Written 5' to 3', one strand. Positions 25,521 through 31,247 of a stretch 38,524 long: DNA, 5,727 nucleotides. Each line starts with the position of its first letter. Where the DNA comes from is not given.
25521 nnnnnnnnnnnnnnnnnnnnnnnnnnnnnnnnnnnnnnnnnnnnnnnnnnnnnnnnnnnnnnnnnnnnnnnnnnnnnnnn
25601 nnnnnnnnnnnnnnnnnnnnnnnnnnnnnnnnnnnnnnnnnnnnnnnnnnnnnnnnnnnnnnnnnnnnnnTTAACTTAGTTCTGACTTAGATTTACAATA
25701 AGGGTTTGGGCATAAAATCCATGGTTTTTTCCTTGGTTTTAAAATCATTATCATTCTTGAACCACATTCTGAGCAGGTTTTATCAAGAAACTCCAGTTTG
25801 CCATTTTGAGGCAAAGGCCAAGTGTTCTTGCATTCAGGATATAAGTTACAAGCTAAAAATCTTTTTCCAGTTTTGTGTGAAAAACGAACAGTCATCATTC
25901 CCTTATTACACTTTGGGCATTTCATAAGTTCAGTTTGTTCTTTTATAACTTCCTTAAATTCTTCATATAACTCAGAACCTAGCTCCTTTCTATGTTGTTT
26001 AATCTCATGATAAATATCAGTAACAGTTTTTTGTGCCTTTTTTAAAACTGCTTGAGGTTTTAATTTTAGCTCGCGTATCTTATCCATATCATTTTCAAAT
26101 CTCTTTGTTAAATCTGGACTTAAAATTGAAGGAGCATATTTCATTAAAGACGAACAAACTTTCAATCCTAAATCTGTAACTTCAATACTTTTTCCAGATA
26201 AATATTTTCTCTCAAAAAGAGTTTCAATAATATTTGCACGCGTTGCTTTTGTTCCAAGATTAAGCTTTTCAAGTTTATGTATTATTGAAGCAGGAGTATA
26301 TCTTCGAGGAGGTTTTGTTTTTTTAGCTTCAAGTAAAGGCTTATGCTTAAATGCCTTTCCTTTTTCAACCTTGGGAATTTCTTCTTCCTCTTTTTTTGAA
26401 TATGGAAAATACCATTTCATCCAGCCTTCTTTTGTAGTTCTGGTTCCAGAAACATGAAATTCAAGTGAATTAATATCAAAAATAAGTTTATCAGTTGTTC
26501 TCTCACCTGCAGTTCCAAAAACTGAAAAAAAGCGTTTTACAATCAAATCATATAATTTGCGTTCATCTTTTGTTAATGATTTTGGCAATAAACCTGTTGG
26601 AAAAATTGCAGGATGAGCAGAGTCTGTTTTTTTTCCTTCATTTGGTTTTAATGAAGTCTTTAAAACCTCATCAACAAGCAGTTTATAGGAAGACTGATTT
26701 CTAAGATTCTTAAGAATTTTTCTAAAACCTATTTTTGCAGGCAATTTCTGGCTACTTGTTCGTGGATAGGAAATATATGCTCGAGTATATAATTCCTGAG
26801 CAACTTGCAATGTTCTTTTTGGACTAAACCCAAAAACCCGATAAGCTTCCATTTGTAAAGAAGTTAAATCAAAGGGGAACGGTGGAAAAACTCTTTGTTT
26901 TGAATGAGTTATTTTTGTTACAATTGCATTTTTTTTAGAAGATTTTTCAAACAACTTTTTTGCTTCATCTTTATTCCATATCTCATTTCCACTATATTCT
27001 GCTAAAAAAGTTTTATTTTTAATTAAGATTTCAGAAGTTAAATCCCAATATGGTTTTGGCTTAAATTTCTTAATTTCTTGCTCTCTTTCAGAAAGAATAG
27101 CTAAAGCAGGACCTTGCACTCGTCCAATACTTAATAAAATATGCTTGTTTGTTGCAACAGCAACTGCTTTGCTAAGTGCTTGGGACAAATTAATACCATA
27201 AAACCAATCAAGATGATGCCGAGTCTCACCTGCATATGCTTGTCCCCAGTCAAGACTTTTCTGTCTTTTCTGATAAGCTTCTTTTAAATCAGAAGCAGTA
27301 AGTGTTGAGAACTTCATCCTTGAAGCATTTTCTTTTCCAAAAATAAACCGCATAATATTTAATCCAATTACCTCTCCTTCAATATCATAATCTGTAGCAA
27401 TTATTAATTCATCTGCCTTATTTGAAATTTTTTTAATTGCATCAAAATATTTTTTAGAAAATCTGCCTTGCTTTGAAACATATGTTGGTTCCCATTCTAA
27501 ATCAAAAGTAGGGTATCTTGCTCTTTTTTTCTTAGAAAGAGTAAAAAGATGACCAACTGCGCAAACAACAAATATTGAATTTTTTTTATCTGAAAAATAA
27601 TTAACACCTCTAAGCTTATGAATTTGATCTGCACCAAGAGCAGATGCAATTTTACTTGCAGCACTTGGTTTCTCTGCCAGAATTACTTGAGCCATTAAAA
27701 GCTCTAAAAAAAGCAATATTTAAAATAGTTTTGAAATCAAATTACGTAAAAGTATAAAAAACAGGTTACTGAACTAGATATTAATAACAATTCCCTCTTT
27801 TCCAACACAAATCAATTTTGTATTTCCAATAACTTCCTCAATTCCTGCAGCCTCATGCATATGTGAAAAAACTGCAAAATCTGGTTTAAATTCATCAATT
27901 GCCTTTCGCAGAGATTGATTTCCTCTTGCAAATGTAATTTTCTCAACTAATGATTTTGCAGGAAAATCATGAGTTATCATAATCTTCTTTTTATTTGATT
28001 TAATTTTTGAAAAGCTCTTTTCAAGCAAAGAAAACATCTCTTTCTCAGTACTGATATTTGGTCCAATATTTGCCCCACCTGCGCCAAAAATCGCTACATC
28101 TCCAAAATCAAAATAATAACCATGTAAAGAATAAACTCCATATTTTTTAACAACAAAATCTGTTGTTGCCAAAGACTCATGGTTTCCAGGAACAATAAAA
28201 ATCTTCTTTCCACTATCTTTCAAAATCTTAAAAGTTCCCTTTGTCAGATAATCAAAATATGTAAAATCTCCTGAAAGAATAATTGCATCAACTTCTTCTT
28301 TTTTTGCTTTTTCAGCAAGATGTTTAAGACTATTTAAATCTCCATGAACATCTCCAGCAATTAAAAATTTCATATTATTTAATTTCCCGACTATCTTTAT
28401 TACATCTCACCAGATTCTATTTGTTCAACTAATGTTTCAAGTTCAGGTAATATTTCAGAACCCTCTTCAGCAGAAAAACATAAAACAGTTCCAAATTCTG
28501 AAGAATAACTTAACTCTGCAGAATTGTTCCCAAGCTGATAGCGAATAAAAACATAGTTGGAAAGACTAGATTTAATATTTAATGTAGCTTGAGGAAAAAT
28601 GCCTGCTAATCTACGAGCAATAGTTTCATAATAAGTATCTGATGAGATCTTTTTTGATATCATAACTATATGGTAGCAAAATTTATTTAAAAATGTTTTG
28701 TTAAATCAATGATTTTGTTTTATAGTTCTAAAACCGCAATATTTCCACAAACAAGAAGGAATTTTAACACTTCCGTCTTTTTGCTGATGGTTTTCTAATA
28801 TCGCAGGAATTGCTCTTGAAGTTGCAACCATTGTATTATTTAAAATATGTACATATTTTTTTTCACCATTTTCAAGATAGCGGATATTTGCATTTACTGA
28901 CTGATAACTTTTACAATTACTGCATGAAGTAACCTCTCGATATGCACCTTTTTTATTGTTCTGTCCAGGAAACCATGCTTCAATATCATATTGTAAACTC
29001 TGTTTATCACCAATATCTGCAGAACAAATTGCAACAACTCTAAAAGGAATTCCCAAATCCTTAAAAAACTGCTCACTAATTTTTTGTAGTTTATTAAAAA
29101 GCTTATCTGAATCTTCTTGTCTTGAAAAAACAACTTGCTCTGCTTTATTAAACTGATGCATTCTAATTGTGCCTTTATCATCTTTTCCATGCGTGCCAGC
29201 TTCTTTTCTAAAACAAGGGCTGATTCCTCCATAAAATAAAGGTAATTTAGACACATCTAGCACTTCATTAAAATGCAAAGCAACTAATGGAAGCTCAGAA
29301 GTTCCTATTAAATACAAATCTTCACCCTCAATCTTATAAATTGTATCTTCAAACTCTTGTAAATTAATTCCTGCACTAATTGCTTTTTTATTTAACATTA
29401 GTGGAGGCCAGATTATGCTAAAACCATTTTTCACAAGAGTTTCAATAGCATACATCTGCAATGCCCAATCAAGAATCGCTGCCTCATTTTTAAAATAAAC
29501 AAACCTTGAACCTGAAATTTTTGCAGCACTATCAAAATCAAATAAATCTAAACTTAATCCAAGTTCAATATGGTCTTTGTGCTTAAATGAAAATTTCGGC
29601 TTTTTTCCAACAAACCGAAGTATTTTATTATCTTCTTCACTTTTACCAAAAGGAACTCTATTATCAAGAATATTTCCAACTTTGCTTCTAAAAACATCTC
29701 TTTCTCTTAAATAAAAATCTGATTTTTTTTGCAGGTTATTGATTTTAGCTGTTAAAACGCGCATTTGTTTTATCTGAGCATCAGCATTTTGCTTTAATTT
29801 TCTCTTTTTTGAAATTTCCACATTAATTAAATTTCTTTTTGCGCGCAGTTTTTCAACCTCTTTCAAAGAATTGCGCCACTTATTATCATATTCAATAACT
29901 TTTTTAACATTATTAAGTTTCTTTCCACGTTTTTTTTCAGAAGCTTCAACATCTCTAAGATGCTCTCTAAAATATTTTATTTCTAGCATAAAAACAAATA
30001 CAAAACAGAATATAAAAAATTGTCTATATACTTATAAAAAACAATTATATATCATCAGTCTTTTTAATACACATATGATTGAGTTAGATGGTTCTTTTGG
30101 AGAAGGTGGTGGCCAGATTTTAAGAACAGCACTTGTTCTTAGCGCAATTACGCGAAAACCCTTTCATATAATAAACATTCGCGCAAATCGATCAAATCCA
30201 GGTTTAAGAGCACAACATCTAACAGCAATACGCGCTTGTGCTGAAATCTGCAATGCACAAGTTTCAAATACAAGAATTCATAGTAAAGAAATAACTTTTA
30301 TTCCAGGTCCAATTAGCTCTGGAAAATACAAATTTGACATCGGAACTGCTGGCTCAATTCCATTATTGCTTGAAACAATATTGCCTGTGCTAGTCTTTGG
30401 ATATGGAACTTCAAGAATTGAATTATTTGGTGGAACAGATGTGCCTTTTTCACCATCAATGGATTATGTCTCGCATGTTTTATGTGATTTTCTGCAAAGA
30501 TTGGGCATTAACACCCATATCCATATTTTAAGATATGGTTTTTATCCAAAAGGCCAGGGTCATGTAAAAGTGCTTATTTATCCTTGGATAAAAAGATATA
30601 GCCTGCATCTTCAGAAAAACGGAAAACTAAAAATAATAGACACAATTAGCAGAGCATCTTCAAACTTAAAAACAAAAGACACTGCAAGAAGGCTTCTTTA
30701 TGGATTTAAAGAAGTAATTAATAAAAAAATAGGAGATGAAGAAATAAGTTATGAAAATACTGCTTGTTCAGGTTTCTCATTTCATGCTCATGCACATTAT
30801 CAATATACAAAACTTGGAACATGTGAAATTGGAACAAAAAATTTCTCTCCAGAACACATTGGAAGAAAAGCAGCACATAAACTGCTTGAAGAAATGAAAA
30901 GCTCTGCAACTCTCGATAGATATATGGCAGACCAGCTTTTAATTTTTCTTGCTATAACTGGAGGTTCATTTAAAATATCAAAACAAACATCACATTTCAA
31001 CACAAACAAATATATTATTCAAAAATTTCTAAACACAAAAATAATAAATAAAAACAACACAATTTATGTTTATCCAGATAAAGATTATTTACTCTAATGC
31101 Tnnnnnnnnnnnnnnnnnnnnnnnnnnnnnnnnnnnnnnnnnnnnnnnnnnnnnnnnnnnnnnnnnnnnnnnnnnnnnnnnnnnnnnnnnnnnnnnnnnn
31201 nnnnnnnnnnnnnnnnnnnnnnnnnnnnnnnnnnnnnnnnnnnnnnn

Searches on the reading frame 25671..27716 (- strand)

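Call 8: search_protein_families(library=pfam, proteins=[window:25671-27716:-], max_evalue=0.001)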
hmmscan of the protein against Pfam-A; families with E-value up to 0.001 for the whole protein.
window:25671-27716:- (681 aa): 3 families
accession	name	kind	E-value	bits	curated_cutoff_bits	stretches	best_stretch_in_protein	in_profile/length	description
PF01131.25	Topoisom_bac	-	1.2e-117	393.8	35.1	1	157-559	4-411/411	DNA topoisomerase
PF01751.28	Toprim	-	8.3e-14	52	23.1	1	11-137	2-94/96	Toprim domain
PF01396.24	Zn_ribbon_Top1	-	2.1e-09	37.5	32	1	599-638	3-39/39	Topoisomerase DNA binding C4 zinc finger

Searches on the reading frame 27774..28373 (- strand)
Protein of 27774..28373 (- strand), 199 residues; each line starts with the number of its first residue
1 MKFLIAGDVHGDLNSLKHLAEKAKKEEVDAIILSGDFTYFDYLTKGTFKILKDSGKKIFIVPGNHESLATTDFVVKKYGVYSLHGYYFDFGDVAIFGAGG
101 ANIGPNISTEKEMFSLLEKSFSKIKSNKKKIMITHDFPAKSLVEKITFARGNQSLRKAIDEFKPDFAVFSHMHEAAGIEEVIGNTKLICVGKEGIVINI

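Call 8: search_protein_families(library=pfam, proteins=[window:27774-28373:-], max_evalue=0.001)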
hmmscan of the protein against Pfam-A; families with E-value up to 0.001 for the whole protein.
window:27774-28373:- (199 aa): 3 families
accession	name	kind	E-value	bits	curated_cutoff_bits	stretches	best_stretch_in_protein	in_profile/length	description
PF00149.33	Metallophos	-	1.5e-17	65.1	21.5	1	1-174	1-190/191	Calcineurin-like phosphoesterase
PF12850.12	Metallophos_2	-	1.2e-10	42.1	27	1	1-188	1-130/154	Calcineurin-like phosphoesterase superfamily domain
PF14582.11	Metallophos_3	-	3.3e-07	30.4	28.2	0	45-188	79-234/259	Metallophosphoesterase, calcineurin superfamily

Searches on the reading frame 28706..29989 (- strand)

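Call 8: search_protein_families(library=pfam, proteins=[window:28706-29989:-], max_evalue=0.001)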
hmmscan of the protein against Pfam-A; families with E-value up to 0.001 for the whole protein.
window:28706-29989:- (427 aa): 2 families
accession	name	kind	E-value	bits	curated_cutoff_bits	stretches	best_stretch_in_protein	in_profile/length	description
PF00587.30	tRNA-synt_2b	-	2.7e-31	109.5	29.3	1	221-401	7-179/179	tRNA synthetase class II core domain (G, H, P, S and T)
PF02403.27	Seryl_tRNA_N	-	6.7e-17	62.1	28.2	1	1-107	1-107/108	Seryl-tRNA synthetase N-terminal domain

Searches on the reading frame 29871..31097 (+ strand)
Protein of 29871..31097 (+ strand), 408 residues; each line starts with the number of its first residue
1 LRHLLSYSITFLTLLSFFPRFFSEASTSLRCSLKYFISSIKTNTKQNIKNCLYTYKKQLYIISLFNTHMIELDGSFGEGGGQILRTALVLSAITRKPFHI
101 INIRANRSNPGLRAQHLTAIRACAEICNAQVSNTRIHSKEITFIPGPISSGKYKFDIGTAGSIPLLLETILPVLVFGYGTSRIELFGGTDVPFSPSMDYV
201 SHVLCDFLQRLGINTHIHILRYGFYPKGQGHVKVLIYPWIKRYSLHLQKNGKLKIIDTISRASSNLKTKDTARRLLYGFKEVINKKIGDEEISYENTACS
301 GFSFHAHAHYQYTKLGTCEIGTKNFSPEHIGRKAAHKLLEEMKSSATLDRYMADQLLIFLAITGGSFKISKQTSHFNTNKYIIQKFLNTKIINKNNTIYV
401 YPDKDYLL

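Call 8: search_protein_families(library=pfam, proteins=[window:29871-31097:+], max_evalue=0.001)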
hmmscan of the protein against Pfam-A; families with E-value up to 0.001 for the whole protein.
window:29871-31097:+ (408 aa): 2 families
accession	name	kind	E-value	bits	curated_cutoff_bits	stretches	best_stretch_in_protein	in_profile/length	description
PF01137.26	RTC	-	1.4e-76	257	27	1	77-391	2-219/221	RNA 3'-terminal phosphate cyclase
PF05189.18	RTC_insert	-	3.6e-06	27.8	23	1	250-343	3-102/102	RNA 3'-terminal phosphate cyclase (RTC), insert domain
